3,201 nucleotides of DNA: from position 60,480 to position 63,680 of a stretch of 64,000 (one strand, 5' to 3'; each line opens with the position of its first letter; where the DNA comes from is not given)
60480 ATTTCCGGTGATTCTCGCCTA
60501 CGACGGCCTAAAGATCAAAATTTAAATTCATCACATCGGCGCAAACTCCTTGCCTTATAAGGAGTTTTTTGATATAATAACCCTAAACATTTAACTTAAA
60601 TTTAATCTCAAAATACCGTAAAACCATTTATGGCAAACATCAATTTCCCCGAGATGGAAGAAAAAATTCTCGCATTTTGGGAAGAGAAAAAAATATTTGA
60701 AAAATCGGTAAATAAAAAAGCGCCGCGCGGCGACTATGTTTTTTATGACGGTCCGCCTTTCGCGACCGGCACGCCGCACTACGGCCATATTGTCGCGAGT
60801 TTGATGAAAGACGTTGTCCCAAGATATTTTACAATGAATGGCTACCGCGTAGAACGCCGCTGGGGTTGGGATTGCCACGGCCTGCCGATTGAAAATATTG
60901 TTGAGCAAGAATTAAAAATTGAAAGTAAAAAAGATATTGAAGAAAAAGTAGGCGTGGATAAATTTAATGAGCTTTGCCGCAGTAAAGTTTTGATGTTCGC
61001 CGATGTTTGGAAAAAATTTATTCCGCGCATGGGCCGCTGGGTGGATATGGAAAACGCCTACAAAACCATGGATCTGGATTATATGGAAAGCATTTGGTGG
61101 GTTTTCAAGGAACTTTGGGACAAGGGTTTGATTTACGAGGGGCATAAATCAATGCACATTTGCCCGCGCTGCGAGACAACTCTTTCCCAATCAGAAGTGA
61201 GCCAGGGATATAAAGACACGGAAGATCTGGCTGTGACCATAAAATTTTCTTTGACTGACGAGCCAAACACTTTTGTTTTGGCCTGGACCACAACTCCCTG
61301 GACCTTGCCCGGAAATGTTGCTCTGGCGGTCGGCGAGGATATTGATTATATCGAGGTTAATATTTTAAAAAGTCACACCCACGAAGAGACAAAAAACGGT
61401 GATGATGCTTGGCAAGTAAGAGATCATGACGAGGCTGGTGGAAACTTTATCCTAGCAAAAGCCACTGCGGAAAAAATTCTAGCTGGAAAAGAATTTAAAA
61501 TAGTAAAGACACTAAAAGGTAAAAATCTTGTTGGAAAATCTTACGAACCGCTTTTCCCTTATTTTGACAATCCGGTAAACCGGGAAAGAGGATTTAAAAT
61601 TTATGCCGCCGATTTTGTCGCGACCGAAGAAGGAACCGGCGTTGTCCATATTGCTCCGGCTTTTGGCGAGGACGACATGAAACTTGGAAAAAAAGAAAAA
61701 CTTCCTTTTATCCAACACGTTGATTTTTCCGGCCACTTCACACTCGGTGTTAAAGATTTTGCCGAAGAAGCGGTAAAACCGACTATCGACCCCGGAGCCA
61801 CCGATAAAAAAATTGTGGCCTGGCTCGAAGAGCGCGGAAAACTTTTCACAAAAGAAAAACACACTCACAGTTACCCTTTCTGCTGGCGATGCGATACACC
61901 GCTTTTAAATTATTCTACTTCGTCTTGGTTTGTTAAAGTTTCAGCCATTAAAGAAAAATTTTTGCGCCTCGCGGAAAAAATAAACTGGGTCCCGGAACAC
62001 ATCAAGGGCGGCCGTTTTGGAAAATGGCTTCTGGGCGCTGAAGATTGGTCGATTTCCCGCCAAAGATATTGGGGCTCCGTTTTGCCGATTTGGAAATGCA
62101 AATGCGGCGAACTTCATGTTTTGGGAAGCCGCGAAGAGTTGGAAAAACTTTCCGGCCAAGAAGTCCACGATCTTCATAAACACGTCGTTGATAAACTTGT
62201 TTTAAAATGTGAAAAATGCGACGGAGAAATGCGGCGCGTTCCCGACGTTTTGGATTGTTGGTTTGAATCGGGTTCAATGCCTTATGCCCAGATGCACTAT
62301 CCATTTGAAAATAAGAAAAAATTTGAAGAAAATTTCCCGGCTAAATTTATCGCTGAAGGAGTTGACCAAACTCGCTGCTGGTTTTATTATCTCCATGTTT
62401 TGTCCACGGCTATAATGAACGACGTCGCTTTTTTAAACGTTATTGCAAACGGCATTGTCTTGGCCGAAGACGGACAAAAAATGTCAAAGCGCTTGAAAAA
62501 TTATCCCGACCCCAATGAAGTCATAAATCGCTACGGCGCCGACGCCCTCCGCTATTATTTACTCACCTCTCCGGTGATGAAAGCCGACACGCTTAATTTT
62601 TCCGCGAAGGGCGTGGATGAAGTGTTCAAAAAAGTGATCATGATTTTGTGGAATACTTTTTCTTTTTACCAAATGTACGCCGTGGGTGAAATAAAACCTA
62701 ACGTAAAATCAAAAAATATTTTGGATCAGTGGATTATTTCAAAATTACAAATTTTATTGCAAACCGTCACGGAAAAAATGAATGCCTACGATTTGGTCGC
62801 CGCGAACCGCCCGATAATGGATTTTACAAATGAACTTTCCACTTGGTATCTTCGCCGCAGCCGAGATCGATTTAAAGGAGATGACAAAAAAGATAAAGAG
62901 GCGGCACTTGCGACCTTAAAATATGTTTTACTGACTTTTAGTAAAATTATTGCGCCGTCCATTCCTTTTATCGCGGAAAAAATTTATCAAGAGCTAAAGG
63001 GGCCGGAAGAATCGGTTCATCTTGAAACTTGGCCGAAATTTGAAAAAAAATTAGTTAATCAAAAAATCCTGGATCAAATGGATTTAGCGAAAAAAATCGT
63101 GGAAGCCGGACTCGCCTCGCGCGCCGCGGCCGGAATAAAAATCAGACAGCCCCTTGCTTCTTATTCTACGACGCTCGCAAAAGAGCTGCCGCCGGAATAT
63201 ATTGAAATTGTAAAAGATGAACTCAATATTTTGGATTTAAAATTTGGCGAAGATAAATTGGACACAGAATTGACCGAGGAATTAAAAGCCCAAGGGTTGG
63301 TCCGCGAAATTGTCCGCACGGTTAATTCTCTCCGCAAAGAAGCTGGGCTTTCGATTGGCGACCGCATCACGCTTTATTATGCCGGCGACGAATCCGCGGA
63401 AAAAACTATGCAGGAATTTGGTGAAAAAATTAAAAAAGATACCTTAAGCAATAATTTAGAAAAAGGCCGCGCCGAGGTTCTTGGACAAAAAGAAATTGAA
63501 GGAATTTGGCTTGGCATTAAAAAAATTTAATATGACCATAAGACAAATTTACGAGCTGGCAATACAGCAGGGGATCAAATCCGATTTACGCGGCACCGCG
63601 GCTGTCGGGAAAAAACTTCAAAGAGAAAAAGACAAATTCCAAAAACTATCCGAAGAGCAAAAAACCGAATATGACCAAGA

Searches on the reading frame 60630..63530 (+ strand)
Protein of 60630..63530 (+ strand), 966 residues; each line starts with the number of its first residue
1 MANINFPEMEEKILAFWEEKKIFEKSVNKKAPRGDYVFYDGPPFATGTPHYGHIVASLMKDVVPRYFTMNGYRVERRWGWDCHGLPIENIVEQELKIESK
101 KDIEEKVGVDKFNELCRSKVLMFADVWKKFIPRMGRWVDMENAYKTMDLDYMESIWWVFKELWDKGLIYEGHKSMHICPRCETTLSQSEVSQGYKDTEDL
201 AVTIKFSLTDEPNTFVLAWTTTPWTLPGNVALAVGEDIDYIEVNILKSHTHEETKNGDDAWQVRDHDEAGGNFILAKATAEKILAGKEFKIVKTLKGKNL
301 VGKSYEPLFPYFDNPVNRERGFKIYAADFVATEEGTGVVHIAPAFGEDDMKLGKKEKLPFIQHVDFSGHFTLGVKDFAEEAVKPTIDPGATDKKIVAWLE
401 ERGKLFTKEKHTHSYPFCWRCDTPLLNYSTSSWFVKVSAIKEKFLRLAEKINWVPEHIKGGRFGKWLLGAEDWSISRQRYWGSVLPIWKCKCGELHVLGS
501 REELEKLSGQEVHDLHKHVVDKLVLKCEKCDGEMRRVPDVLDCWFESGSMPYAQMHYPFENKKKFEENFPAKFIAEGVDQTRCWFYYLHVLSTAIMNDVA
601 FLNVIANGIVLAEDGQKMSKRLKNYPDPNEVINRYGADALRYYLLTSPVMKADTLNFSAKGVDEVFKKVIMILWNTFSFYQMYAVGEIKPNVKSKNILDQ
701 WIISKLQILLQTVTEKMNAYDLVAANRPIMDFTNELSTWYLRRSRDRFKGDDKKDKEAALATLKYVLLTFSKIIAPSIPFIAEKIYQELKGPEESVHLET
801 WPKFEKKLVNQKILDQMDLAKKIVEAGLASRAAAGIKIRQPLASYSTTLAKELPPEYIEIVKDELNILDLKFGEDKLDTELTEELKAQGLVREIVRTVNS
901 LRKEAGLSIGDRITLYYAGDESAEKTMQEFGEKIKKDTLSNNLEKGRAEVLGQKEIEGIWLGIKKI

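Call 70: search_protein_families(library=pfam, proteins=[window:60630-63530:+], max_evalue=0.00001)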
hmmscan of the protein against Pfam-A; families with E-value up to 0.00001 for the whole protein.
window:60630-63530:+ (966 aa): 5 families
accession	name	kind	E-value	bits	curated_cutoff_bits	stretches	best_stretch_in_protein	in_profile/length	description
PF00133.28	tRNA-synt_1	-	1.9e-136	455.6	22.7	1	13-652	2-410/414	tRNA synthetases class I (I, L, M and V)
PF08264.19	Anticodon_1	-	5e-34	117.7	25.1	1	699-842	1-144/148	Anticodon-binding domain of tRNA ligase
PF19302.4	DUF5915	-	1.2e-21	77.6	27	1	877-958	104-185/195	Domain of unknown function (DUF5915)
PF09334.17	tRNA-synt_1g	-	2e-17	63.5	20.1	1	43-191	8-136/391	tRNA synthetases class I (M)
PF01406.26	tRNA-synt_1e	-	6.2e-06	26.2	27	0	605-662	242-296/301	tRNA synthetases class I (C) catalytic domain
